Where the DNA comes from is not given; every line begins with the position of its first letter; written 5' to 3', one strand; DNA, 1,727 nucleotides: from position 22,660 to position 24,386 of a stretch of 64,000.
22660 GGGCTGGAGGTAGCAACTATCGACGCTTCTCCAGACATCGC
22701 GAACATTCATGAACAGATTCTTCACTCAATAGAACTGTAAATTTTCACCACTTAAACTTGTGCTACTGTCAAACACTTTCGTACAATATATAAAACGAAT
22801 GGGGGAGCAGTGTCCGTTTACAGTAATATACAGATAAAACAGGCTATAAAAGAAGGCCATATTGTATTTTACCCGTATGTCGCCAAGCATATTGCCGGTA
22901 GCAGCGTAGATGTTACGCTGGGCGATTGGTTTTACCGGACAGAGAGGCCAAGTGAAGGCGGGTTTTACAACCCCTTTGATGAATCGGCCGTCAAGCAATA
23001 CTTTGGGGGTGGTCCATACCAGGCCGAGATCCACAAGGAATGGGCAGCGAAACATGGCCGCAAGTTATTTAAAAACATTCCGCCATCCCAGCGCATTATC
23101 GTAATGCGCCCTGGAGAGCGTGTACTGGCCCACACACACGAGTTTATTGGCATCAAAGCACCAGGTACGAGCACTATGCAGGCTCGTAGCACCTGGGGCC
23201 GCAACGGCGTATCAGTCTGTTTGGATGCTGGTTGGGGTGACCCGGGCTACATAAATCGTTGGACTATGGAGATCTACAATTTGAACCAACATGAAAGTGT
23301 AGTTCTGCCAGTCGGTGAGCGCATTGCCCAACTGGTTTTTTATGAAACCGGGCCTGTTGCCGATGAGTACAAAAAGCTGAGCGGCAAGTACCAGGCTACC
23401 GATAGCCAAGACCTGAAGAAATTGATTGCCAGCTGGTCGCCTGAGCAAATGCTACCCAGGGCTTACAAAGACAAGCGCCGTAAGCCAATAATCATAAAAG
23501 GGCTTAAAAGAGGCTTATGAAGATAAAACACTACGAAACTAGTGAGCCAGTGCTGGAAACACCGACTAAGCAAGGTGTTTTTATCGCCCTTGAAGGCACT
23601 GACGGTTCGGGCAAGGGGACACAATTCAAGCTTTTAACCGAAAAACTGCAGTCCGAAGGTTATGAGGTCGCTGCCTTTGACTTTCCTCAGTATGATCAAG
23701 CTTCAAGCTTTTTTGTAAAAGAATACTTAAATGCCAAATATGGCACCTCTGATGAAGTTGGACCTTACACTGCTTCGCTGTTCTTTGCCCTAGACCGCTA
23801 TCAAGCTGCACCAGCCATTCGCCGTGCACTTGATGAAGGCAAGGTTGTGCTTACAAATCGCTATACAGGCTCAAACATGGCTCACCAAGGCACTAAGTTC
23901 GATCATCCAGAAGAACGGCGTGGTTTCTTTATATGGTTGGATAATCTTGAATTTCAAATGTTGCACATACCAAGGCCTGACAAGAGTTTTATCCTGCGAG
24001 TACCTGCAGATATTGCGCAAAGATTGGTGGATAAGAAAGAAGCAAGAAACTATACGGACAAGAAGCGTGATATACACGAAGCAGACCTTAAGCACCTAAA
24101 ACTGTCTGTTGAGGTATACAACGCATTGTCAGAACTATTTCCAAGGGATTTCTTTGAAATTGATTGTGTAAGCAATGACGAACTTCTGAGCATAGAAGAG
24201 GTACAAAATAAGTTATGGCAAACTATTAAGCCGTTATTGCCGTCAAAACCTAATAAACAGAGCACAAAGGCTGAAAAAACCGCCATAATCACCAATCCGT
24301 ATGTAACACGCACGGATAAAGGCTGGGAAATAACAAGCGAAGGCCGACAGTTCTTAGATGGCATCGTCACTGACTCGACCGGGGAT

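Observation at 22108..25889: dTTP-synthesis cluster with two Tmk modules, one fused to a long ThyX-like protein, inserted between rplA and rplJ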

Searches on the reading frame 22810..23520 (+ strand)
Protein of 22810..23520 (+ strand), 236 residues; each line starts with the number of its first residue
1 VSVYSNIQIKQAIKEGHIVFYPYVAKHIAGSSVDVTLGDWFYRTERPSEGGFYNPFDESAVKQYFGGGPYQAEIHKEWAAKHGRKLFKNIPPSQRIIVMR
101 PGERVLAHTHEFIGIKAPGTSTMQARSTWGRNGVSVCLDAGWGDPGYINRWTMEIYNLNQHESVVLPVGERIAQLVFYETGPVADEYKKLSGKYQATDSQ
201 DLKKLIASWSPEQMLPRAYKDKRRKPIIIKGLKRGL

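Call 3: search_protein_families(library=pfam, proteins=[window:22810-23520:+], max_evalue=0.01)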
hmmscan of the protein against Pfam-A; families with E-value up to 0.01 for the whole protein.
window:22810-23520:+ (236 aa): 2 families
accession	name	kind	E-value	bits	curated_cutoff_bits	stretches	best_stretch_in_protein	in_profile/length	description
PF22769.1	DCD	-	6e-33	114.5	27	1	4-179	2-152/153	dCTP deaminase-like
PF00692.24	dUTPase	-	0.00048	20.4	22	1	97-180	24-104/129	dUTPase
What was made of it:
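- Checked: dcd-like, 22810-23520 (236 aa): PF22769, E 6e-33 (call 3).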

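Call 4: search_protein_families(library=ncbifam, proteins=[window:22810-23520:+], max_evalue=0.01)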
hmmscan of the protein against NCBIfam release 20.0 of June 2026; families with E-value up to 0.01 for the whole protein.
window:22810-23520:+ (236 aa): 4 families
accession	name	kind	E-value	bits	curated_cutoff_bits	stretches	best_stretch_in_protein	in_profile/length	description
TIGR02274.1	dCTP_deam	equivalog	5.9e-24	84.7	92.8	1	5-198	3-173/180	dCTP deaminase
NF001862.0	PRK00601.1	equivalog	2.3e-05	24.1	103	1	96-180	39-123/150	dUTP diphosphatase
NF002598.0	PRK02253.1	equivalog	3.1e-05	23.5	130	1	90-196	64-163/167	deoxyuridine 5'-triphosphate nucleotidohydrolase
TIGR00576.1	dut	superfamily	5e-05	23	102.55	1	97-180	33-116/143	dUTP diphosphatase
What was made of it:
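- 22810..23520 (+): dcd-like dCTP deaminase-family gene. Whether it is mono- or bifunctional is not resolved. PF22769 6e-33; TIGR02274 84.7 bits, below the 92.8 cut-off (calls 3, 4).
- On dCTP deaminase (PF22769, TIGR02274): TIGR02274 84.7 against 92.8 (call 4).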

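Call 41: search_solved_structures(query=window:22810-23517:+, max_evalue=0.001, show_alignments=3)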
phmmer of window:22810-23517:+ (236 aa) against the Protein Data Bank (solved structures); distinct sequences matched with E-value up to 0.001: 14.
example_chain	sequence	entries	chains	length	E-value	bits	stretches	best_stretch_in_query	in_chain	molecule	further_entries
4xjc_A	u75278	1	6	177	2e-13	53.5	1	91-190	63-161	Deoxycytidine triphosphate deaminase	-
9ln0_A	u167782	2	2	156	2e-06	30.6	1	95-196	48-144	dCTP deaminase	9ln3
1ogh_A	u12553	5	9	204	6.4e-06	28.9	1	105-185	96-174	BIFUNCTIONAL DEAMINASE/DIPHOSPHATASE | dCTP deaminase, dUMP-forming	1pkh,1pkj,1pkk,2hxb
3gf0_A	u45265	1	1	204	1.7e-05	27.6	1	105-185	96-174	dCTP deaminase, dUMP-forming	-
8y1w_A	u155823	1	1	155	1.7e-05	27.6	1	70-197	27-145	dCTP deaminase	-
2qxx_A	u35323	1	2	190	2.1e-05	27.3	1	94-195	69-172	Deoxycytidine triphosphate deaminase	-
2hxd_A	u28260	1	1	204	4.3e-05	26.2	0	105-185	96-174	dCTP deaminase, dUMP-forming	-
2j4h_A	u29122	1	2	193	4.6e-05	26.1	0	96-194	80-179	DEOXYCYTIDINE TRIPHOSPHATE DEAMINASE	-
2qlp_A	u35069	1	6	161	6.1e-05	25.7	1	94-177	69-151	Deoxycytidine triphosphate deaminase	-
4a6a_A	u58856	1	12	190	7.5e-05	25.4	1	94-195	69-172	DEOXYCYTIDINE TRIPHOSPHATE DEAMINASE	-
1xs1_A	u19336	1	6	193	0.00012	24.8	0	96-194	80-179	Deoxycytidine triphosphate deaminase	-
4gk6_A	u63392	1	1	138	0.00023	23.8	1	95-178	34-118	Deoxyuridine 5'-triphosphate nucleotidohydrolase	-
2v9x_A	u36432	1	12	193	0.00032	23.4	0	96-194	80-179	DEOXYCYTIDINE TRIPHOSPHATE DEAMINASE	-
1xs4_A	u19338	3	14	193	0.00083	22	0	96-194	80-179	Deoxycytidine triphosphate deaminase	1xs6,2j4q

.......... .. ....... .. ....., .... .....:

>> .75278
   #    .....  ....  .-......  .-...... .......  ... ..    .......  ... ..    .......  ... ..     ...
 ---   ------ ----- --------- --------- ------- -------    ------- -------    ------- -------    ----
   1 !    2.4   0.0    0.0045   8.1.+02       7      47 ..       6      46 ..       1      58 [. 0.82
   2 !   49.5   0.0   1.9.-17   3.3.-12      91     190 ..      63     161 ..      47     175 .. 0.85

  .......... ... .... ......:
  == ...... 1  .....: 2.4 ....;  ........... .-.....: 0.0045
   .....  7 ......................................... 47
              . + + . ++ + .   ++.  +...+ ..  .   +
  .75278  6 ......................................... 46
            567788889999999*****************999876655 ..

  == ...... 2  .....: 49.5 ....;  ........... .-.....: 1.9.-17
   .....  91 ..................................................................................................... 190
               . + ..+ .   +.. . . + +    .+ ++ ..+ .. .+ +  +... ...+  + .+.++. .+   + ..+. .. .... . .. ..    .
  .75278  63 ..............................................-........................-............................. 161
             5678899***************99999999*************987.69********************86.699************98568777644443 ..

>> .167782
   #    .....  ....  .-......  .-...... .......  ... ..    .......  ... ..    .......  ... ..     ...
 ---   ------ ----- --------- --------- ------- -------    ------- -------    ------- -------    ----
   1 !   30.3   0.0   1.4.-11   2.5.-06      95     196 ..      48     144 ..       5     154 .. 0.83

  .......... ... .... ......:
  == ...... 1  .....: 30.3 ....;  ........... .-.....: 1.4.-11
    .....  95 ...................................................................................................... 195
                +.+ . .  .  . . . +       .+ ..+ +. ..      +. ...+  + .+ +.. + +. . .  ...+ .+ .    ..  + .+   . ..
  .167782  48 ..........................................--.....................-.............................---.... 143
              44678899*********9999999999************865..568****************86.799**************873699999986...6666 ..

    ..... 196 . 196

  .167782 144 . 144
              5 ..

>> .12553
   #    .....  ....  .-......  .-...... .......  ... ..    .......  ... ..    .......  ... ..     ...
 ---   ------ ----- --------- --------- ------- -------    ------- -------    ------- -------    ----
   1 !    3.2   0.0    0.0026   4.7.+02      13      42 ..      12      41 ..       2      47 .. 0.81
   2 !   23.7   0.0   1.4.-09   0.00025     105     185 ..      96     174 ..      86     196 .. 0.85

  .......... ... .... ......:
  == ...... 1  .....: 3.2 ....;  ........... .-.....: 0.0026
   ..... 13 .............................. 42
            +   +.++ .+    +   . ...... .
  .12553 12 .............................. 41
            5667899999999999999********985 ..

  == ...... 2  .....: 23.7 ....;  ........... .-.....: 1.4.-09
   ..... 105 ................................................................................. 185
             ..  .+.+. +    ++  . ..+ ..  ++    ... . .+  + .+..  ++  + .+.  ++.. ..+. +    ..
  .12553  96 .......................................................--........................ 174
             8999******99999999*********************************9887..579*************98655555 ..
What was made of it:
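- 22810..23520 (+): Best PDB match 4xjc, 2e-13; it also matches the bifunctional M. jannaschii enzyme 1ogh, 6e-6 (call 41).
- On dCTP deaminase (PF22769, TIGR02274): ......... and WTMEIYN align to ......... and TLELFN of 4xjc (calls 3, 41). It matches both monofunctional (4xjc, 1xs1) and bifunctional (1ogh, 2qxx) enzymes (call 41).
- Closest known: dCTP deaminase, and bifunctional dCTP deaminase/dUTPase. Same: Same Pfam family and catalytic Ser/Arg/Glu-type motifs (calls 3, 41).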

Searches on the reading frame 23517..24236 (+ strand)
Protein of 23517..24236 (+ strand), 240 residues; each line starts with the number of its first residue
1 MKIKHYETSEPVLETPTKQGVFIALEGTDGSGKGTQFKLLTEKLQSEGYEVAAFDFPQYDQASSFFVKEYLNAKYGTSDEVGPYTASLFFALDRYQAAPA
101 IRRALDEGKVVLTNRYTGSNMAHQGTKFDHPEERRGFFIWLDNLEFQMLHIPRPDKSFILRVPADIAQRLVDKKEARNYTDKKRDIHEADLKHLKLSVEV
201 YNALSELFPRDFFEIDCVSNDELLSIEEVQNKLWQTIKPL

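Call 5: search_protein_families(library=pfam, proteins=[window:23517-24236:+], max_evalue=1)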
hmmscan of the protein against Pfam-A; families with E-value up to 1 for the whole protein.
window:23517-24236:+ (240 aa): 11 families
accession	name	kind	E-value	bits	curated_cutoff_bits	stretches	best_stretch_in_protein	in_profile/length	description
PF02223.23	Thymidylate_kin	-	2.2e-20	73.6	27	1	25-216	1-173/185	Thymidylate kinase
PF03976.20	PPK2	-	5.3e-05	23.3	22.3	1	17-71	28-82/229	Polyphosphate kinase 2 (PPK2)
PF13207.12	AAA_17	-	0.014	16.1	27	0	27-49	2-21/136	AAA domain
PF13401.12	AAA_22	-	0.016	16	27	1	22-67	7-51/130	AAA domain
PF13604.12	AAA_30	-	0.035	14.3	27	1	17-54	15-52/191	AAA domain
PF01712.25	dNK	-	0.057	13.6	27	1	23-238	1-199/203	Deoxynucleoside kinase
PF00005.33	ABC_tran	-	0.07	14.2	25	1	18-47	9-38/137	ABC transporter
PF24883.2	NPHP3_N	-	0.11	13.1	24.8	1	20-63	22-65/164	Nephrocystin 3, N-terminal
PF03266.21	NTPase_1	-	0.12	12.6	23.9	1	23-60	2-39/168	NTPase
PF03118.21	RNA_pol_A_CTD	-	0.18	12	23.8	1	181-232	5-56/67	Bacterial RNA polymerase, alpha chain C terminal domain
PF06342.18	DUF1057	-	0.2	11.1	21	1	12-73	28-87/297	Alpha/beta hydrolase of unknown function (DUF1057)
